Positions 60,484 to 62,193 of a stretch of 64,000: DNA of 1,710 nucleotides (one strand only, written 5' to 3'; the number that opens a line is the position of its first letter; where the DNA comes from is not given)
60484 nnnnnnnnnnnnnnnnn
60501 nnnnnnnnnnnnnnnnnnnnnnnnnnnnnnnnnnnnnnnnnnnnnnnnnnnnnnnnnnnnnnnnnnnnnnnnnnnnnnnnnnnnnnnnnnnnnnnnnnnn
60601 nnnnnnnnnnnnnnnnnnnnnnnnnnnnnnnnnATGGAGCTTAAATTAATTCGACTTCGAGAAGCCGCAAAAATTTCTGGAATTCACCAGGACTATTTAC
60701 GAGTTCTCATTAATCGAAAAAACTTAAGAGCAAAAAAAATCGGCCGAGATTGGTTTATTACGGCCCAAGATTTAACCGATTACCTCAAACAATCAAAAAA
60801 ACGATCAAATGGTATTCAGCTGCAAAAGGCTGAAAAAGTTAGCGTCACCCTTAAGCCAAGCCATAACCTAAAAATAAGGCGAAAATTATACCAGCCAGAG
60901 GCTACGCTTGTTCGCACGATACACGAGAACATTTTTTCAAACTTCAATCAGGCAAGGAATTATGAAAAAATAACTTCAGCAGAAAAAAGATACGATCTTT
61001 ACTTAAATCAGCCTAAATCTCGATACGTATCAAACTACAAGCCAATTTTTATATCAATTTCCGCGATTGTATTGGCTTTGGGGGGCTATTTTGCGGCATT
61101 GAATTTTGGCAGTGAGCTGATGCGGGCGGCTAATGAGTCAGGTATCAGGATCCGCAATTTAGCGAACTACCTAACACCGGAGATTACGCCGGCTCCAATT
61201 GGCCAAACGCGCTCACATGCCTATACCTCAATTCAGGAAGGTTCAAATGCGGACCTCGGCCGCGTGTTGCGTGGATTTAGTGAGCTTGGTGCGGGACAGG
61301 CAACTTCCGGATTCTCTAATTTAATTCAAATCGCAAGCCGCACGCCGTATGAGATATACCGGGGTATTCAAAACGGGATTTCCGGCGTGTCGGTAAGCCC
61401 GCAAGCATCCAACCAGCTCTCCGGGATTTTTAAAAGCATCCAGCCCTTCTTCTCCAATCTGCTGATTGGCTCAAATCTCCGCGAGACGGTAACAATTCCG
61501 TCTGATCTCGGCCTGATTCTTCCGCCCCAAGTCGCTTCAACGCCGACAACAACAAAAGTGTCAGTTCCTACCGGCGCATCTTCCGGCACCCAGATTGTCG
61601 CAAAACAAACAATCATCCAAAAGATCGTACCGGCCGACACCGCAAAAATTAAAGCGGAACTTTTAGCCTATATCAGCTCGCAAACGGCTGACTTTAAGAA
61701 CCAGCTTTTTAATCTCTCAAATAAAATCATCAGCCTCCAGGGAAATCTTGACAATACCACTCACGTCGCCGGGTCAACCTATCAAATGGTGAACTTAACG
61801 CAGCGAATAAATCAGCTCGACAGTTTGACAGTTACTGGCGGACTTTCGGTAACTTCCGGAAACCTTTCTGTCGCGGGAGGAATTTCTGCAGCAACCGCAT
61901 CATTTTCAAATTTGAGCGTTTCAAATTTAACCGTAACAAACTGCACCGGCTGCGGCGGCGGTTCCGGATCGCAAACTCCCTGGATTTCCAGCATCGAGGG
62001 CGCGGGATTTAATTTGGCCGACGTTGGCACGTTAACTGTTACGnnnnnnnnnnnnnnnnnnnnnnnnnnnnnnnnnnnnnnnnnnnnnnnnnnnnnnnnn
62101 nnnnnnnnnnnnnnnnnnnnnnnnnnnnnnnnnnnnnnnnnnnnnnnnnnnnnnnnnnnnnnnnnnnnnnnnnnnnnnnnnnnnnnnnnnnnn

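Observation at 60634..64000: Giant gene missing from the ORF track: excisionase-type HTH, single TM, then more than 950 aa of Ser/Thr/Gly-rich repeats (a candidate membrane-tethered, surface-sensing DNA-binding protein)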

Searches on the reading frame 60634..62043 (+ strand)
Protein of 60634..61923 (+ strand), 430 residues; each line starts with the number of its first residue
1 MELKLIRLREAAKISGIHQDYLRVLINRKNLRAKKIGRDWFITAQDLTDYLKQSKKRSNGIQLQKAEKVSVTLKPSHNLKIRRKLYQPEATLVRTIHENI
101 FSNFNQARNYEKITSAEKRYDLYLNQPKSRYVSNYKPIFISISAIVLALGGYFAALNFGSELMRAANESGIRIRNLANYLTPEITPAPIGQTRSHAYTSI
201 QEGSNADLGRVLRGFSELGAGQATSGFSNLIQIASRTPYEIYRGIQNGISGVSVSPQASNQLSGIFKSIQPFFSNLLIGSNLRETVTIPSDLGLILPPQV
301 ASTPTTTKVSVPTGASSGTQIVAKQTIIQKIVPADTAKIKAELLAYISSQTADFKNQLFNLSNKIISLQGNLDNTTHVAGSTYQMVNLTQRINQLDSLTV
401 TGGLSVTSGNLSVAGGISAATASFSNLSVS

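Call 15: find_homologous_proteins(query=window:60634-61923:+, max_evalue=0.01)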
Query window:60634-61923:+: 8000 candidates shared short words with the query, none scored E <= 0.01.

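Call 41: predict_structure(alignment_id=A1)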
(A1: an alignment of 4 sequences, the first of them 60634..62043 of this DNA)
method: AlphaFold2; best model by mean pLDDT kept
length: 470 residues; sequences in the alignment: 4
mean_pLDDT: 37.3   pTM: 0.20
mean pLDDT of the five models: 37.3, 36.7, 35.1, 34.5, 34.1
residues with pLDDT >= 90: 6; 70-90: 47; 50-70: 8; < 50: 409
segments of 3 or more residues with pLDDT < 50: 60-347, 349-352, 357-470
pLDDT, mean of each block of 10 residues (from residue 1): 79 87 87 86 89 71 33 30 29 29 31 27 26 25 28 28 26 26 24 22 25 26 24 27 27 25 27 28 27 26 29 28 29 36 46 47 35 27 25 36 37 38 39 41 34 38 41
secondary structure, 60 per line:
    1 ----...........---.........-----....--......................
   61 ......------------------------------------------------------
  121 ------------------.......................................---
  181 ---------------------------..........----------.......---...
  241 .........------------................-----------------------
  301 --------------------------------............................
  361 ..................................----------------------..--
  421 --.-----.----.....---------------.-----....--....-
elements in order: E5-7 H8-15 H19-27 E33-36 E39-43 H44-66 H139-177 H208-217 H228-234 H238-249 H262-277 H333-394 E434-438 E466-469

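Call 42: search_protein_representatives(alignment_id=A1)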
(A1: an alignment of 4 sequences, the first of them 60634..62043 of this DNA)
Query: 4 sequences, 484 profile positions. Proteins with E-value up to 0.001 (for the whole library): 5157; up to 1e-10: 591; up to 1e-30: 10. The best 150 are listed.
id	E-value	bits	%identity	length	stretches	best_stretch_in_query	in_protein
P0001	2.5e-191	653.4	-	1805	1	1-484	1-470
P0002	3.6e-178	610.0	-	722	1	1-484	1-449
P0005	1.0e-174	598.6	-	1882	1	2-481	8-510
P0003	1.0e-146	506.3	-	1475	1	1-484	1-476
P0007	7.8e-66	239.6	-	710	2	280-469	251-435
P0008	1.0e-58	216.1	-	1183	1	1-469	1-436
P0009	3.6e-55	204.4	-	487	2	296-480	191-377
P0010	4.3e-47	177.8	-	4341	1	1-454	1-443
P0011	6.2e-47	177.2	-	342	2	1-154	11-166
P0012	5.3e-37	144.5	-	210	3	4-69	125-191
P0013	4.8e-26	108.3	-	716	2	318-466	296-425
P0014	5.3e-24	101.6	-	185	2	3-88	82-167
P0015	2.9e-23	99.2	-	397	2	5-201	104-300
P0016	3.1e-23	99.1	-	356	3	3-62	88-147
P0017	3.9e-23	98.8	-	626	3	346-464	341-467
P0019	3.1e-22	95.8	-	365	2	4-60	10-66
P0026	7.4e-21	91.2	-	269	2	1-148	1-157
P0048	1.6e-18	83.5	-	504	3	2-71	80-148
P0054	2.8e-18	82.7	-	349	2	4-55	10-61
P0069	2.4e-17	79.6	-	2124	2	4-73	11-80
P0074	3.2e-17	79.2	-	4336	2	3-55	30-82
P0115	3.7e-16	75.8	-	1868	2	4-83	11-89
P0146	1.4e-15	73.8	-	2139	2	3-102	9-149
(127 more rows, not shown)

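Call 45: search_protein_families(library=pfam, proteins=[P0010, P0069, P0115, P0019, P0054, P0012, P0048], max_evalue=0.01)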
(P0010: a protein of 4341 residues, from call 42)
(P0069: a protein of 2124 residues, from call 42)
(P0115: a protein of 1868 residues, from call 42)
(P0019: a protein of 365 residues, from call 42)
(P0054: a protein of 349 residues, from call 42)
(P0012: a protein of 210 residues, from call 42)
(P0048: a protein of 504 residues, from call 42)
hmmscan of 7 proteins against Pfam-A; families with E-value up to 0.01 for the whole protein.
P0010 (4341 aa): 1 family
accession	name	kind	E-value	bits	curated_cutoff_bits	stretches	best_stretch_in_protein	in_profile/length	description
PF12728.13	HTH_17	-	3.5e-05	24.4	27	1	8-51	4-47/51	Helix-turn-helix domain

P0069 (2124 aa): 0 families

P0115 (1868 aa): 2 families
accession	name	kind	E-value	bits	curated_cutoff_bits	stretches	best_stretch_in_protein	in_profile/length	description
PF16403.11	Bact_surface_Ig-like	-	1.7e-10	41.3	27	1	1753-1834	1-71/71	Bacterial surface protein, Ig-like domain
PF13884.11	Peptidase_S74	-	2.1e-09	38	22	1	1599-1651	3-56/58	Chaperone of endosialidase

P0019 (365 aa): 1 family
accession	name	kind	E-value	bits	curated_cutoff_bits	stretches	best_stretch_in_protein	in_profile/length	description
PF12728.13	HTH_17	-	2.7e-06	28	27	0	105-151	3-49/51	Helix-turn-helix domain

P0054 (349 aa): 1 family
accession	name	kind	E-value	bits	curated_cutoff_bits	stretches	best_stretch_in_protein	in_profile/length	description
PF12728.13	HTH_17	-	3.1e-06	27.8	27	0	111-142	18-49/51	Helix-turn-helix domain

P0012 (210 aa): 8 families
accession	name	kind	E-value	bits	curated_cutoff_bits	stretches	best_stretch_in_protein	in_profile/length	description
PF12728.13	HTH_17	-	5e-13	49.5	27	1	9-56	3-50/51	Helix-turn-helix domain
PF06458.18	MucBP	-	5.2e-05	24.4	23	0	94-121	20-47/63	MucBP domain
PF04703.18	FaeA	-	6.6e-05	23.6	20.7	0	6-44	17-56/62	FaeA-like protein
PF03979.19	Sigma70_r1_1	-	0.00012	22.4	22.5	0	40-69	17-44/81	Sigma-70 factor, region 1.1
PF10415.14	FumaraseC_C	-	0.00021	22.1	32.5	0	34-70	13-49/54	Fumarase C C-terminus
PF15337.11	Vasculin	-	0.00022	22.4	27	0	105-126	34-55/97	Vascular protein family Vasculin-like 1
PF20038.5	HTH_59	-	0.0019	18.6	27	0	1-27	1-27/66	Helix-turn-helix domain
PF03962.21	Mnd1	-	0.0029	18.3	23.5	0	21-41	33-53/60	Mnd1 HTH domain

P0048 (504 aa): 2 families
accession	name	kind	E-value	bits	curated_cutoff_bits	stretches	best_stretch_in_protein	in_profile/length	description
PF12728.13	HTH_17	-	8.1e-09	36.1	27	0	160-199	2-41/51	Helix-turn-helix domain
PF10134.15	RPA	-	0.0042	17.1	27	0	83-179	74-168/228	Replication initiator protein A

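Call 49: fold_search(model_id=the predicted structure, library=pdb)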
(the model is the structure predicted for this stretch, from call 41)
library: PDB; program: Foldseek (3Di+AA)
matches with E <= 10: 117; with E <= 0.001: 0
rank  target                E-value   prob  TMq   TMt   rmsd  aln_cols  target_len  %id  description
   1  4p0z                  2.0e-01  0.99  0.10  0.36   2.2        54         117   22  Structure of the double stranded DNA binding type IV secretion protein TraN from Enterococcus (released 2014-07-30)
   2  5i44_B                2.6e-01  0.98  0.11  0.65   2.1        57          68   19  Structure of RacA-DNA complex; P21 form (released 2016-05-04)
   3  5i44_A                2.8e-01  0.98  0.11  0.66   2.2        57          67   19  Structure of RacA-DNA complex; P21 form (released 2016-05-04)
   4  4p0y_A                2.8e-01  0.98  0.10  0.36   2.2        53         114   23  Structure of the double stranded DNA binding type IV secretion protein TraN from Enterococcus (released 2014-07-30)
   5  4j2n_C                3.6e-01  0.99  0.10  0.74   3.1        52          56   15  Crystal Structure of mycobacteriophage Pukovnik Xis (released 2013-10-23)
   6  5i44_G                3.8e-01  0.89  0.11  0.62  11.9        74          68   19  Structure of RacA-DNA complex; P21 form (released 2016-05-04)
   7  5i44_K                5.3e-01  0.96  0.11  0.68   2.2        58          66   19  Structure of RacA-DNA complex; P21 form (released 2016-05-04)
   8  4pm3_B                6.0e-01  0.94  0.10  0.37   2.2        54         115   22  Structure of the double-stranded DNA binding type IV secretion protein TraN from Enterococcus (released 2014-07-30)
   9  4pm3_A                6.0e-01  0.91  0.09  0.35   2.2        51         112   22  Structure of the double-stranded DNA binding type IV secretion protein TraN from Enterococcus (released 2014-07-30)
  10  8dgl_B                6.4e-01  0.94  0.10  0.59   1.9        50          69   22  Crystal Structure of the RdfS Excisionase (released 2022-10-05)
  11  4j2n_A                6.8e-01  0.97  0.10  0.76   1.2        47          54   17  Crystal Structure of mycobacteriophage Pukovnik Xis (released 2013-10-23)
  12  8dgl_A                6.8e-01  0.91  0.09  0.57   2.4        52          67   23  Crystal Structure of the RdfS Excisionase (released 2022-10-05)
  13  6ama_B                8.2e-01  0.92  0.10  0.73   1.7        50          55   12  Structure of S. coelicolor/S. venezuelae BldC-smeA-ssfA complex to 3.09 Angstrom (released 2018-03-28)
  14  6ama_Y                9.3e-01  0.93  0.10  0.73   1.6        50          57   12  Structure of S. coelicolor/S. venezuelae BldC-smeA-ssfA complex to 3.09 Angstrom (released 2018-03-28)
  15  6uvu_B                9.9e-01  0.33  0.09  0.29   6.2        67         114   18  Crystal structure of the AntR antimony-specific transcriptional repressor (released 2020-11-04)
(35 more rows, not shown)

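Call 59: list_cluster_members(proteins=[P0008, P0010, P0019, P0054, P0069, P0074, P0115, P0012, P0048, P0146])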
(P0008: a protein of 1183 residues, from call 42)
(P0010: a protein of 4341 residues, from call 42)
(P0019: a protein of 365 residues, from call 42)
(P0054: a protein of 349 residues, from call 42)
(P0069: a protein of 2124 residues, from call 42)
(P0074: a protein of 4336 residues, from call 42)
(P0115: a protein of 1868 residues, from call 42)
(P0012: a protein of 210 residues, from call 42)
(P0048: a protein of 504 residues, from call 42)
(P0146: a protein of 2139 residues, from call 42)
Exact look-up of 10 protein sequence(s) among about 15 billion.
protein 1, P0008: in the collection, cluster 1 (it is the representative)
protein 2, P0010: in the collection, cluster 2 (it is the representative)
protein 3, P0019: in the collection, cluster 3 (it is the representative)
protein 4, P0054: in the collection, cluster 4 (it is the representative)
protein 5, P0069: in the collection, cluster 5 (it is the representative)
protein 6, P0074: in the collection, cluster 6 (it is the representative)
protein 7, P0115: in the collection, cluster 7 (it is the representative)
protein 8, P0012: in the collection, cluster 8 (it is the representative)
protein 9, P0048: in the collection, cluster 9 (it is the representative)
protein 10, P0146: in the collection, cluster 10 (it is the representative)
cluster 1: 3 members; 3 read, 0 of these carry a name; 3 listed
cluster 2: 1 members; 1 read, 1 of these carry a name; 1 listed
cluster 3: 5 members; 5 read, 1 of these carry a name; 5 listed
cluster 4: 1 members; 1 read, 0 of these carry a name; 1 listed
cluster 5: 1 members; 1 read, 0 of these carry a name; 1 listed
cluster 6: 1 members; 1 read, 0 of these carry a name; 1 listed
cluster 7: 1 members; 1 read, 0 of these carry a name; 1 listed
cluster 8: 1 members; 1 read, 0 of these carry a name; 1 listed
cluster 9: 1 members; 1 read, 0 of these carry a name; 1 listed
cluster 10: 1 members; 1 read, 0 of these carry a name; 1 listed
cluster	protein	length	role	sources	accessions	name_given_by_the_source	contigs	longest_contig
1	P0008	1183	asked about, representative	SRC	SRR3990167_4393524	-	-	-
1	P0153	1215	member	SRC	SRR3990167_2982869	-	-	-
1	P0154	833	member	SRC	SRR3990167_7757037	-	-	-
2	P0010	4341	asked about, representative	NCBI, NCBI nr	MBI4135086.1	MAG: hypothetical protein HY471_03210 [Candidatus Sungbacteria bacterium] | hypothetical protein [Candidatus Sungbacteria bacterium]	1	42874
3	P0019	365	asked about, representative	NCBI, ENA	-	-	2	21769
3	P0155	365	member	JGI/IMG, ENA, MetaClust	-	\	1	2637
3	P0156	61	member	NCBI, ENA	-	-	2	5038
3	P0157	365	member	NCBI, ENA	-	-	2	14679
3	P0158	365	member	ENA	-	-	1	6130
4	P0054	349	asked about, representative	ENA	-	-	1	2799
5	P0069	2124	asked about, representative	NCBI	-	-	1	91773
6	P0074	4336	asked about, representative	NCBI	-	-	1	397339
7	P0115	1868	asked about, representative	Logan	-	-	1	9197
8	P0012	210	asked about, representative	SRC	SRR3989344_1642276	-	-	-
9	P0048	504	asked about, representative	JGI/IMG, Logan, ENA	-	-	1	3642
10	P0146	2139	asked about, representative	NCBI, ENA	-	-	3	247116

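Call 60: find_encoding_contigs(protein=P0019, flank=8000, max_places=2)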
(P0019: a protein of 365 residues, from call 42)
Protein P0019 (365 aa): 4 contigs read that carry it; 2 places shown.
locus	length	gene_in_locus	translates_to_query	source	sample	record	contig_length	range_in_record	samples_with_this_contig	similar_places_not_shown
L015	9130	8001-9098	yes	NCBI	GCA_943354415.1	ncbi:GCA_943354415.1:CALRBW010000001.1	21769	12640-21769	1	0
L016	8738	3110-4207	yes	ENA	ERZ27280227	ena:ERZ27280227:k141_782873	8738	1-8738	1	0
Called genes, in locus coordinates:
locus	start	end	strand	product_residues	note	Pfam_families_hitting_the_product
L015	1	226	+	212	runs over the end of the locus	PF09335:VTT_dom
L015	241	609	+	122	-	-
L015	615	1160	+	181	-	PF02600:DsbB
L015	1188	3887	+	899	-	PF00690:Cation_ATPase_N, PF00122:E1-E2_ATPase, PF13246:Cation_ATPase, PF00702:Hydrolase, PF00689:Cation_ATPase_C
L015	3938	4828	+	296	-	PF03690:MYG1_exonuc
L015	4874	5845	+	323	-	PF01018:GTP1_OBG, PF01926:MMR_HSR1, PF02421:FeoB_N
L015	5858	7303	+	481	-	PF02934:GatB_N, PF02637:GatB_Yqey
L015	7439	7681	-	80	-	PF12728:HTH_17, PF00376:MerR, PF13411:MerR_1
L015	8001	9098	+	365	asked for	PF12728:HTH_17 (faint)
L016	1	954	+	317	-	?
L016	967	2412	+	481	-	PF02934:GatB_N, PF02637:GatB_Yqey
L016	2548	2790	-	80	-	PF12728:HTH_17, PF00376:MerR, PF13411:MerR_1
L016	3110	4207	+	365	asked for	PF12728:HTH_17 (faint)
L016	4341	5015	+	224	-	-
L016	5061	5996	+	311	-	-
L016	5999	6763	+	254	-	-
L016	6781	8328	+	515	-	PF00041:fn3 (weak)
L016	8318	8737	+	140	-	?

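Call 61: find_encoding_contigs(protein=P0010, flank=8000, max_places=1)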
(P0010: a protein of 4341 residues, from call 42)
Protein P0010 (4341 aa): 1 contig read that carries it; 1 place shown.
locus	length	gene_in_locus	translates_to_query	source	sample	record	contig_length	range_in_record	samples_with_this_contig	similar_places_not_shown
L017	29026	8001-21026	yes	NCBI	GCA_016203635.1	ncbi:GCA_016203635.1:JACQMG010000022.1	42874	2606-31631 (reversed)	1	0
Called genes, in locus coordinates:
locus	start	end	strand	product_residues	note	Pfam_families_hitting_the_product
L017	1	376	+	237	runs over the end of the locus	PF01628:HrcA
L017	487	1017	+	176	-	PF01025:GrpE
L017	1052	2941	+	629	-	PF00012:HSP70, PF06723:MreB_Mbl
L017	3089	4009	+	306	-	-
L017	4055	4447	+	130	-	PF13366:PDDEXK_3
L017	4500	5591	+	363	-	PF00226:DnaJ, PF01556:DnaJ_C, PF00684:DnaJ_CXXCXGXG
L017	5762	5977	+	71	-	PF24113:DUF7387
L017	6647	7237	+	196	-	PF20803:PaaX_M, PF09827:CRISPR_Cas2 (weak)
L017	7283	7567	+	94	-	-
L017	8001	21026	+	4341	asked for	-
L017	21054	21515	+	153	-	PF05635:23S_rRNA_IVP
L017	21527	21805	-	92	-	PF01016:Ribosomal_L27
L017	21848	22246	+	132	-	-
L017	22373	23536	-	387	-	PF12705:PDDEXK_1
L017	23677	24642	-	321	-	PF02899:Phage_int_SAM_1, PF13495:Phage_int_SAM_4 (weak), PF00589:Phage_integrase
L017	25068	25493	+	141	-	-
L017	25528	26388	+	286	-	-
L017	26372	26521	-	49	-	-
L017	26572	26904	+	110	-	-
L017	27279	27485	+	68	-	-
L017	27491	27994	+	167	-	PF02557:VanY, PF13539:Peptidase_M15_4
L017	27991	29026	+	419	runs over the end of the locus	-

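Call 62: find_encoding_contigs(protein=P0074, flank=8000, max_places=1)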
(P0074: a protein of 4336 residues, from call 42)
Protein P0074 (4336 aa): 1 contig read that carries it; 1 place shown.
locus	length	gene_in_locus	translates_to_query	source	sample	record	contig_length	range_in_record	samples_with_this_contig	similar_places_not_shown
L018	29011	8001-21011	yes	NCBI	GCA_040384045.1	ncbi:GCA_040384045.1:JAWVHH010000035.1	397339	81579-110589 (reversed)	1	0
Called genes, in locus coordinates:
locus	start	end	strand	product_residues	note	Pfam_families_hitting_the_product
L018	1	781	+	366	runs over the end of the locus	PF00712:DNA_pol3_beta, PF02767:DNA_pol3_beta_2, PF02768:DNA_pol3_beta_3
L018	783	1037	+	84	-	-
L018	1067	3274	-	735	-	PF00912:Transgly, PF00905:Transpeptidase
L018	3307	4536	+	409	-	PF00579:tRNA-synt_1b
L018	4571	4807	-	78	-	-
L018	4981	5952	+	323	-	PF01018:GTP1_OBG, PF01926:MMR_HSR1, PF02421:FeoB_N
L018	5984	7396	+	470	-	PF02934:GatB_N, PF02637:GatB_Yqey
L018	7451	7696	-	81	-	PF12728:HTH_17, PF13411:MerR_1, PF00376:MerR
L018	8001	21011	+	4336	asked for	PF13884:Peptidase_S74, PF16403:Bact_surface_Ig-like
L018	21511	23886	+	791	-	PF13181:TPR_8 (faint), PF07719:TPR_2 (faint), PF00515:TPR_1 (faint), PF13414:TPR_11 (faint), PF13428:TPR_14 (faint), PF23914:TPR_CcmH_CycH (faint), PF13432:TPR_16 (weak), PF14559:TPR_19, +3 more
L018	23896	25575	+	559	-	PF03023:MurJ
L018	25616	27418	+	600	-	PF00009:GTP_EFTU, PF14492:EFG_III, PF00679:EFG_C, PF06421:LepA_C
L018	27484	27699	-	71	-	-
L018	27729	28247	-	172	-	PF02075:RuvC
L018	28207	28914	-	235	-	PF07722:Peptidase_C26, PF00117:GATase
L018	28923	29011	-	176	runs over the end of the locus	PF20772:TACO1_YebC_N, PF01709:Transcrip_reg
